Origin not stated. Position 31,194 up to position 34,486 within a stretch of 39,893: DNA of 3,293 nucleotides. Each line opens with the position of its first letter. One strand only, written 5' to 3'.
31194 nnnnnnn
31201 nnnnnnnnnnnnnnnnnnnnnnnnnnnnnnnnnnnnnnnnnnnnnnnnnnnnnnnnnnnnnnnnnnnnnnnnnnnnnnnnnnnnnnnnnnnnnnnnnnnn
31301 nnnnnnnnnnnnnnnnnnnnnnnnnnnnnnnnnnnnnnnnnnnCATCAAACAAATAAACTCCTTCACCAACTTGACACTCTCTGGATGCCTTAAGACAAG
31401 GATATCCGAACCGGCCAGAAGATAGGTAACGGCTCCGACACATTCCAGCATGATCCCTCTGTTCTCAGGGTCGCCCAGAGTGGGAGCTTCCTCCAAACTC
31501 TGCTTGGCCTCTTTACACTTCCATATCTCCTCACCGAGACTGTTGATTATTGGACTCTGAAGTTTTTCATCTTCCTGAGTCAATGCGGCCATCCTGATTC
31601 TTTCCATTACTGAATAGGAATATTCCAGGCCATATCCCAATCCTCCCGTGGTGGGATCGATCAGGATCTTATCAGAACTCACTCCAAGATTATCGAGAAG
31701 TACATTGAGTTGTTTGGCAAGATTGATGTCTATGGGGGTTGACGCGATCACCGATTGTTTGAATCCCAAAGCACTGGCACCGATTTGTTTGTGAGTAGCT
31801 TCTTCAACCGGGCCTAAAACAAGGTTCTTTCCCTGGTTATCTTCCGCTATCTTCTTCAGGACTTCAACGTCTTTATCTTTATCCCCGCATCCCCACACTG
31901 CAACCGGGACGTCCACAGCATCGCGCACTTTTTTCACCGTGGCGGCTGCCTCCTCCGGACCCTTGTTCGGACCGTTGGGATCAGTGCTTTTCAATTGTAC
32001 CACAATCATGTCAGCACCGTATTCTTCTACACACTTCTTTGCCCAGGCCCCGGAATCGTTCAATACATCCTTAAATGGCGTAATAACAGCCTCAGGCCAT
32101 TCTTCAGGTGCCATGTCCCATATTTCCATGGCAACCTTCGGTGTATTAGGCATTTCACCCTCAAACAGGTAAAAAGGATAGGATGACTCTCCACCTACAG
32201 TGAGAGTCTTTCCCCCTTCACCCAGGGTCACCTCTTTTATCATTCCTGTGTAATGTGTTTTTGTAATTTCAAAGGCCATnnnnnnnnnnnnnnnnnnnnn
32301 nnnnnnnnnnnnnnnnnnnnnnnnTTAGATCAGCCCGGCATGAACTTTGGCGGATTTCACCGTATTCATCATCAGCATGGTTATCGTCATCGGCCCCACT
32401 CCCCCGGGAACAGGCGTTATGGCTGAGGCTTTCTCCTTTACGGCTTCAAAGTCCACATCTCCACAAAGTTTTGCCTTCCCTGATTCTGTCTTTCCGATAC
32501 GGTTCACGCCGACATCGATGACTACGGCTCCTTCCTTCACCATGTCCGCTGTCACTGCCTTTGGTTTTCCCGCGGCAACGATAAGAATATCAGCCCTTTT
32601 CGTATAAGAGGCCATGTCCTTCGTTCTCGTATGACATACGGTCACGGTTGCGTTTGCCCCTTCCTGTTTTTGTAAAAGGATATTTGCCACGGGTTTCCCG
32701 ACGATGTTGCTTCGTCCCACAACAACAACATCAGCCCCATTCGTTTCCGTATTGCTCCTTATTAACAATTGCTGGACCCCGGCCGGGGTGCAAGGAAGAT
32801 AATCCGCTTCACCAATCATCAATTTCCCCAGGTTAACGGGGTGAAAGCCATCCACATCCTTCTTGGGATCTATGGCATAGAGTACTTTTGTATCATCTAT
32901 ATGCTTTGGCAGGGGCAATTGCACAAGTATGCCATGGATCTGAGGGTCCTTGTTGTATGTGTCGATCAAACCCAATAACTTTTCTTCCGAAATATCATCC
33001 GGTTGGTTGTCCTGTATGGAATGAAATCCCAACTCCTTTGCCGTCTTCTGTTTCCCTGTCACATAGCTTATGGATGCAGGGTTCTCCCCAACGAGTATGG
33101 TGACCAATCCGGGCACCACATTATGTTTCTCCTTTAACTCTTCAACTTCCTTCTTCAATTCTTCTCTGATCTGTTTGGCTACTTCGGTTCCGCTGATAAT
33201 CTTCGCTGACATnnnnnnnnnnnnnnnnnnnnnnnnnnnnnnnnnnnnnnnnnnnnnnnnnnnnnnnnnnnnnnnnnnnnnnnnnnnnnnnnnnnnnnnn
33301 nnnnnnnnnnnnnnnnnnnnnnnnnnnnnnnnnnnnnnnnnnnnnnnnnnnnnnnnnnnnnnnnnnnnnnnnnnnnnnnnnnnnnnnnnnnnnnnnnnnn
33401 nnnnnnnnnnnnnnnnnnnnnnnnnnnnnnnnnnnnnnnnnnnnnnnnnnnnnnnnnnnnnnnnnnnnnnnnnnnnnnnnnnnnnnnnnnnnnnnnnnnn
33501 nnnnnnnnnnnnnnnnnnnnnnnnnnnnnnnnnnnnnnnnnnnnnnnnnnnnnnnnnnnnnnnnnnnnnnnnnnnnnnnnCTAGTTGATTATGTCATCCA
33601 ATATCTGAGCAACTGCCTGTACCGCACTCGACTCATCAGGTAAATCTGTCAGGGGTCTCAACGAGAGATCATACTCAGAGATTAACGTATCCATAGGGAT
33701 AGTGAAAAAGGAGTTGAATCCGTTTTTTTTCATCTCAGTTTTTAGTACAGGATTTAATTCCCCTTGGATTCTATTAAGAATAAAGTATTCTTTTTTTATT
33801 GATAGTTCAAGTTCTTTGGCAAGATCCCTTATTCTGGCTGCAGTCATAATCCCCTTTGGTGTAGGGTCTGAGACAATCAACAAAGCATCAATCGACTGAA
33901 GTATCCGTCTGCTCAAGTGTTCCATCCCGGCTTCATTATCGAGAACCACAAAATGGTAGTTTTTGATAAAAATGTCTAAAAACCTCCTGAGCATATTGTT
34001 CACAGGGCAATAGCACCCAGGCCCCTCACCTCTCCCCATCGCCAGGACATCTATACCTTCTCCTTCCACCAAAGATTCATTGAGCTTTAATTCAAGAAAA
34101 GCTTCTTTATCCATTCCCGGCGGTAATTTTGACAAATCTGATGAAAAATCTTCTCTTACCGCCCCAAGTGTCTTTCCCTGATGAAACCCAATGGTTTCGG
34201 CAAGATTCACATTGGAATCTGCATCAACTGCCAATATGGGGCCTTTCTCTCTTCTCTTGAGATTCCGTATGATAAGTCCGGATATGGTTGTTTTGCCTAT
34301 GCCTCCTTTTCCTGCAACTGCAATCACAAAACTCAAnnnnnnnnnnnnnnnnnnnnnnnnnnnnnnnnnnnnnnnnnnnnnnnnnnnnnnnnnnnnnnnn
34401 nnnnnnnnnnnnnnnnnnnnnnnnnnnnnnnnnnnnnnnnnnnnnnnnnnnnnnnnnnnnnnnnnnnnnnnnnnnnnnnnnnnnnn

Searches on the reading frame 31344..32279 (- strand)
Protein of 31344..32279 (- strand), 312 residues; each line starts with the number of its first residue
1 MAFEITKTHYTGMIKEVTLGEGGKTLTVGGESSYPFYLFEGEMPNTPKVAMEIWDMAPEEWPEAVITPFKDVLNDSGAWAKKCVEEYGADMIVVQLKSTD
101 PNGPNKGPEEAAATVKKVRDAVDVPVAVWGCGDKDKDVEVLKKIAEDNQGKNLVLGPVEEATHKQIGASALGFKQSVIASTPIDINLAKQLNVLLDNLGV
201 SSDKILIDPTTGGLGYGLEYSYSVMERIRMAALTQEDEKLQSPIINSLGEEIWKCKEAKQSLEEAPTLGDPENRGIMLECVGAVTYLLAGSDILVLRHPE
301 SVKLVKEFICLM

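Call 44: search_protein_representatives(protein=window:31344-32279:-)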
Query: 312 residues. Proteins with E-value up to 0.001 (for the whole library): 1019; up to 1e-10: 628; up to 1e-30: 228. The best 150 are listed.
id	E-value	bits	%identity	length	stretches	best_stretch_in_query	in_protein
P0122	8.6e-148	507.9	70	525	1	2-311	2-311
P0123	7.1e-143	491.7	68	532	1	1-311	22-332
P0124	4.0e-140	482.7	66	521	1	1-311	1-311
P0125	1.3e-138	477.7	66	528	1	2-311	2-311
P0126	1.2e-124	431.9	63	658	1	1-309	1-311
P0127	2.2e-120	417.9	59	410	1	1-310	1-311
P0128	2.9e-111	387.9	56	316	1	1-309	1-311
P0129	9.0e-111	386.3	56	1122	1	4-309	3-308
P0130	6.8e-108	376.9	56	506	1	1-310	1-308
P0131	2.1e-106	372.0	53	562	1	5-309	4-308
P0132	1.3e-104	366.0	56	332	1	1-311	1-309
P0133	2.0e-104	365.5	51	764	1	8-310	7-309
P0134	1.2e-103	362.9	55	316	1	1-309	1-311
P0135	3.8e-100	351.4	66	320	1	80-310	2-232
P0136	5.3e-98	344.4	50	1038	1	9-309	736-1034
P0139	7.4e-94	330.8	52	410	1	1-305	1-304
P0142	2.4e-86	306.1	47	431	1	12-310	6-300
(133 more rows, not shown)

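Call 46: list_cluster_members(proteins=[P0129, P0127, P0126, P0131, P0133, P0139, P0142, P0130, P0122, P0128])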
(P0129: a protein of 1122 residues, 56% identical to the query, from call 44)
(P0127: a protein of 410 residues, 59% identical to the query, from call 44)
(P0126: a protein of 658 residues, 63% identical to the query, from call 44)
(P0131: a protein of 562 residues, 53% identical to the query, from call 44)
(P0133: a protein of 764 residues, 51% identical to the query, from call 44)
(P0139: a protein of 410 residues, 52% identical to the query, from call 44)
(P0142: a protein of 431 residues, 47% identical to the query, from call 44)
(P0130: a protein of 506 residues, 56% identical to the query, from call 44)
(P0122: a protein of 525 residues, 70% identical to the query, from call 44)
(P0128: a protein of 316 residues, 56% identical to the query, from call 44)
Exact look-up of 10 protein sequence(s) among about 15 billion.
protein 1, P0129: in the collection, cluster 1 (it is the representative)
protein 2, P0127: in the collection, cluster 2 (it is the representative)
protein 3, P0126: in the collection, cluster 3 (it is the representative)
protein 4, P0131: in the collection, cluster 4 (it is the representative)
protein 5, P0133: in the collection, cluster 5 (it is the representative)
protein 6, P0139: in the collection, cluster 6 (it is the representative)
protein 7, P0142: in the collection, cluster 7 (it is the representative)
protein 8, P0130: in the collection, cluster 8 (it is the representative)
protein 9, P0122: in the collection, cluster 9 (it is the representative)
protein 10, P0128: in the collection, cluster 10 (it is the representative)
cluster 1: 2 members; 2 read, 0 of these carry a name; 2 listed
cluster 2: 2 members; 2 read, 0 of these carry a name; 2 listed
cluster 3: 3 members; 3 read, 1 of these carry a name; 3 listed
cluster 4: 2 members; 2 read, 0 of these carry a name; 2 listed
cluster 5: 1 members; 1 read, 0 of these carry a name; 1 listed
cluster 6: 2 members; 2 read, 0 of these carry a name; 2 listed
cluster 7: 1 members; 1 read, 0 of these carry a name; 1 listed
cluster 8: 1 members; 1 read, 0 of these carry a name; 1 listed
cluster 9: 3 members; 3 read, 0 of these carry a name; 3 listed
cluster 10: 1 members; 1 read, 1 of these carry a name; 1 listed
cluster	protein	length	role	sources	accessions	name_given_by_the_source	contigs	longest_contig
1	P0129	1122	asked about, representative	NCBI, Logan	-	-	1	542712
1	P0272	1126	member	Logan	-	-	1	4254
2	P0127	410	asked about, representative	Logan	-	-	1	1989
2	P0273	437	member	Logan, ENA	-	-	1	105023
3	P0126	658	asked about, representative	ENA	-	-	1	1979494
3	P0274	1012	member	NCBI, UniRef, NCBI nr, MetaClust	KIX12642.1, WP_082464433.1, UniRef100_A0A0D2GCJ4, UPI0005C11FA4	acetyl-CoA decarbonylase/synthase complex subunit delta [Dethiosulfatarculus sandiegensis] | Acetyl-CoA synthase n=1 Tax=Dethiosulfatarculus sandiegensis TaxID=1429043 ... | status=active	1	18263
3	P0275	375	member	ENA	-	-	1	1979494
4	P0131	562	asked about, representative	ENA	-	-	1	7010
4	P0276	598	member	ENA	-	-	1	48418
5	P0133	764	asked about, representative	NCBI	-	-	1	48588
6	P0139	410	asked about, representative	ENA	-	-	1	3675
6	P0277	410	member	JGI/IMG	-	-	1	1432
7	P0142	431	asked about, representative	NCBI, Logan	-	-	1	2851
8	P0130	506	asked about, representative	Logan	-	-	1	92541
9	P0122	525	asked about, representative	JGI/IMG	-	-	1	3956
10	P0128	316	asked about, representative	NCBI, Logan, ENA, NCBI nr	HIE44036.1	MAG TPA: acetyl-CoA decarbonylase/synthase complex subunit delta [Candidatus Omnitrophica ... | acetyl-CoA decarbonylase/synthase complex subunit delta [Candidatus Omnitrophota ...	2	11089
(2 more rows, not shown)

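Call 47: search_protein_families(library=pfam, proteins=[P0129, P0133, P0126, P0131, P0130, P0139, P0142, P0127], max_evalue=0.01)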
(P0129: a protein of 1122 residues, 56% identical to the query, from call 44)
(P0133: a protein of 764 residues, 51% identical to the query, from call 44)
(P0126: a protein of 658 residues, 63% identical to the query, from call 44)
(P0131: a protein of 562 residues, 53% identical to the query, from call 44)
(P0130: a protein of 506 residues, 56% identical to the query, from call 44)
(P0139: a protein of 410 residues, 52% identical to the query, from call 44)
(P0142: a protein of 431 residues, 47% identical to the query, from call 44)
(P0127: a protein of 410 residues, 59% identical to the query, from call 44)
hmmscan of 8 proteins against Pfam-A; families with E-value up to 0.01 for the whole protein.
P0129 (1122 aa): 2 families
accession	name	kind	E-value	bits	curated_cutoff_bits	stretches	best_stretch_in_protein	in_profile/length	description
PF03063.25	Prismane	-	1e-161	539.5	27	1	509-1083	1-512/513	Prismane/CO dehydrogenase family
PF03599.22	CdhD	-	3.6e-46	158.1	24.8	1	15-255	1-222/387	CO dehydrogenase/acetyl-CoA synthase delta subunit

P0133 (764 aa): 1 family
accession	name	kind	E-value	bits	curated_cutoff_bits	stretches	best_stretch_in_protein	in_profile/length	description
PF03599.22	CdhD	-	2.4e-42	145.5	24.8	1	15-256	1-223/387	CO dehydrogenase/acetyl-CoA synthase delta subunit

P0126 (658 aa): 1 family
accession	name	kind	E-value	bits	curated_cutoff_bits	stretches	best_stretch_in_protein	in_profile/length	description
PF03599.22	CdhD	-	3e-51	174.8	24.8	1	16-308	1-250/387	CO dehydrogenase/acetyl-CoA synthase delta subunit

P0131 (562 aa): 1 family
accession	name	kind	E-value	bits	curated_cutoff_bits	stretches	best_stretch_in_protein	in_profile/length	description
PF03599.22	CdhD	-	3.8e-42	144.8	24.8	1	15-297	1-242/387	CO dehydrogenase/acetyl-CoA synthase delta subunit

P0130 (506 aa): 1 family
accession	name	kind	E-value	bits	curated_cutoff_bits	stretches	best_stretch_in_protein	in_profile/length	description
PF03599.22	CdhD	-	2.9e-44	151.8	24.8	1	18-295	3-241/387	CO dehydrogenase/acetyl-CoA synthase delta subunit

P0139 (410 aa): 1 family
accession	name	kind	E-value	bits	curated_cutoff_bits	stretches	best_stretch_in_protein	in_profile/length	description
PF03599.22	CdhD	-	2.7e-50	171.7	24.8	1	16-304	1-249/387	CO dehydrogenase/acetyl-CoA synthase delta subunit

P0142 (431 aa): 1 family
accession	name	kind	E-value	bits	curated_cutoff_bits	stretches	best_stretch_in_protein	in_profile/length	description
PF03599.22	CdhD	-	2e-39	135.9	24.8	1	17-298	8-252/387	CO dehydrogenase/acetyl-CoA synthase delta subunit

P0127 (410 aa): 1 family
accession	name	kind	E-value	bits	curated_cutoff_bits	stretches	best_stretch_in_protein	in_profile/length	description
PF03599.22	CdhD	-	1.2e-41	143.3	24.8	1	18-297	3-240/387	CO dehydrogenase/acetyl-CoA synthase delta subunit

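Call 49: find_encoding_contigs(protein=P0129, flank=8000, max_places=3)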
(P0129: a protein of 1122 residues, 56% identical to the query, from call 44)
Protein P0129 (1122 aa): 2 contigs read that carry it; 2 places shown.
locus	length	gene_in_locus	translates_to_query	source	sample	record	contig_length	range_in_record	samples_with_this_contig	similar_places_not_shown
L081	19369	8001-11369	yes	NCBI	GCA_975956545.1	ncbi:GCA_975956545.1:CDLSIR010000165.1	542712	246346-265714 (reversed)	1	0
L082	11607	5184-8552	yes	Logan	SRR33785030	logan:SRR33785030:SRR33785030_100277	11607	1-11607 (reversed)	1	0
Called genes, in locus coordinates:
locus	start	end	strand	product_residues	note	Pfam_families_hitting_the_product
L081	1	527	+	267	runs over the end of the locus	PF00121:TIM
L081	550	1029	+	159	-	PF03840:SecG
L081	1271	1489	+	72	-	-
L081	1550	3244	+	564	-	PF02776:TPP_enzyme_N, PF00205:TPP_enzyme_M, PF02775:TPP_enzyme_C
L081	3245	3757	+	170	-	PF01842:ACT, PF22629:ACT_AHAS_ss, PF13710:ACT_5, PF10369:ALS_ss_C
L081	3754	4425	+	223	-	PF02666:PS_Dcarbxylase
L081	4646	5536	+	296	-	PF01066:CDP-OH_P_transf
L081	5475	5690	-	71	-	-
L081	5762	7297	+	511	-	PF00682:HMGL-like, PF22617:HCS_D2, PF08502:LeuA_dimer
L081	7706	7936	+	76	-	-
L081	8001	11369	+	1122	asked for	PF03599:CdhD, PF03063:Prismane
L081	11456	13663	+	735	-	PF18537:CODH_A_N, PF03598:CdhC, PF19436:ACS_CODH_B_C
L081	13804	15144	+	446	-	PF04060:FeS, PF03599:CdhD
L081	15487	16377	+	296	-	PF00809:Pterin_bind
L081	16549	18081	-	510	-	-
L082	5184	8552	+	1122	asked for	PF03599:CdhD, PF03063:Prismane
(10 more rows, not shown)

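Call 50: find_homologous_proteins(query=P0129, max_evalue=1e-50)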
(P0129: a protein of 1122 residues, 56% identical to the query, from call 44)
Query P0129 (1122 aa): 212 proteins with E <= 1e-50 among 8000 candidates; the best 120 are listed.
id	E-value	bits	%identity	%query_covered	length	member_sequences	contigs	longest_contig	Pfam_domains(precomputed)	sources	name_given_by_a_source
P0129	0.0e+0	2560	100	100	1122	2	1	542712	PF03599.23,PF03063.26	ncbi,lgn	-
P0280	0.0e+0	2361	89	100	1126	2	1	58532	PF03599.23,PF03063.26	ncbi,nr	ncbi:MAG: anaerobic carbon-monoxide dehydrogenase catalytic subunit [Desulfomonilaceae bacterium]|nr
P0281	0.0e+0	2338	88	100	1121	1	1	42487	PF03599.23,PF03063.26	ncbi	ncbi:MAG: anaerobic carbon-monoxide dehydrogenase catalytic subunit [Pseudomonadota bacterium]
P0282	0.0e+0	2319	91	64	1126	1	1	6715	PF03599.23,PF03063.26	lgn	-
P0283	0.0e+0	2277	88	66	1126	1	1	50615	PF03599.23,PF03063.26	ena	-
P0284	0.0e+0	2237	85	100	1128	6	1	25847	PF03599.23,PF03063.26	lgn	-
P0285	0.0e+0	2227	89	65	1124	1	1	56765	PF03599.23,PF03063.26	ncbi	-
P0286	0.0e+0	2219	90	64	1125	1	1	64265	PF03599.23,PF03063.26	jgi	jgi:anaerobic carbon-monoxide dehydrogenase catalytic subunit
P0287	0.0e+0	2209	84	100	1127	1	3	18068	PF03599.23,PF03063.26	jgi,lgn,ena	-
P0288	0.0e+0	2208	84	100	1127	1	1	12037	PF03599.23,PF03063.26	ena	-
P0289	0.0e+0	2207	84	100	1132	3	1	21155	PF03599.23,PF03063.26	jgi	jgi:carbon-monoxide dehydrogenase catalytic subunit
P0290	0.0e+0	2206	84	100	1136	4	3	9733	PF03599.23,PF03063.26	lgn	-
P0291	0.0e+0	2206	83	100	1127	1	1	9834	PF03599.23,PF03063.26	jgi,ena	-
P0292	0.0e+0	2205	89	64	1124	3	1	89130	PF03599.23,PF03063.26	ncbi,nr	ncbi:MAG: anaerobic carbon-monoxide dehydrogenase catalytic subunit [Desulfomonile tiedjei]|nr:anaer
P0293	0.0e+0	2204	88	64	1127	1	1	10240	PF03599.23,PF03063.26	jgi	jgi:carbon-monoxide dehydrogenase catalytic subunit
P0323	0.0e+0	2114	82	100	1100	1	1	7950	PF03599.23,PF03063.26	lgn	-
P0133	8.5e-164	565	62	37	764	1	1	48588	PF03599.23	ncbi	-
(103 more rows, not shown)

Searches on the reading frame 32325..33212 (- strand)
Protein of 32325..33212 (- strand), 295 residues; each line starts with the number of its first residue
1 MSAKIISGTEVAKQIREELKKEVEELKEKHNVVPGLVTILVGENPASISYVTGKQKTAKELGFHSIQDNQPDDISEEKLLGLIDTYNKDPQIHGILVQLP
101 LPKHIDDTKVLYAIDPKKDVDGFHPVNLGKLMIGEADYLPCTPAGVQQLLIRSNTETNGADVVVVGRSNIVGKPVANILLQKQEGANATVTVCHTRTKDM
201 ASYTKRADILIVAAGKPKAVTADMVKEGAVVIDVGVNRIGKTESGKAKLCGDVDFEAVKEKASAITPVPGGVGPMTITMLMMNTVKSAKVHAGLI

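Call 21: search_protein_families(library=pfam, proteins=[window:32325-33212:-], max_evalue=0.00001)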
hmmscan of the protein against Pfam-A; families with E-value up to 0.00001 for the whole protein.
window:32325-33212:- (295 aa): 2 families
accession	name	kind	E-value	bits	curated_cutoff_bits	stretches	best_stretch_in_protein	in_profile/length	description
PF02882.25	THF_DHG_CYH_C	-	8.5e-68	227.1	27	1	124-291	1-159/160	Tetrahydrofolate dehydrogenase/cyclohydrolase, NAD(P)-binding domain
PF00763.28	THF_DHG_CYH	-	9.2e-43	145.6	32.8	1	6-121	1-115/115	Tetrahydrofolate dehydrogenase/cyclohydrolase, catalytic domain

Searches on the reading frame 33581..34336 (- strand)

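Call 21: search_protein_families(library=pfam, proteins=[window:33581-34336:-], max_evalue=0.00001)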
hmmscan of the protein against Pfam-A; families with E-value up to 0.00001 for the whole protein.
window:33581-34336:- (251 aa): 2 families
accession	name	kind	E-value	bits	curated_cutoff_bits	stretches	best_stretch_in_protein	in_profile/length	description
PF01656.29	CbiA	-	7.6e-11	42.5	25.4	1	5-225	2-121/125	CobQ/CobB/MinD/ParA nucleotide binding domain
PF13614.12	AAA_31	-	3.5e-09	37.3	27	1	4-176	3-167/177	AAA domain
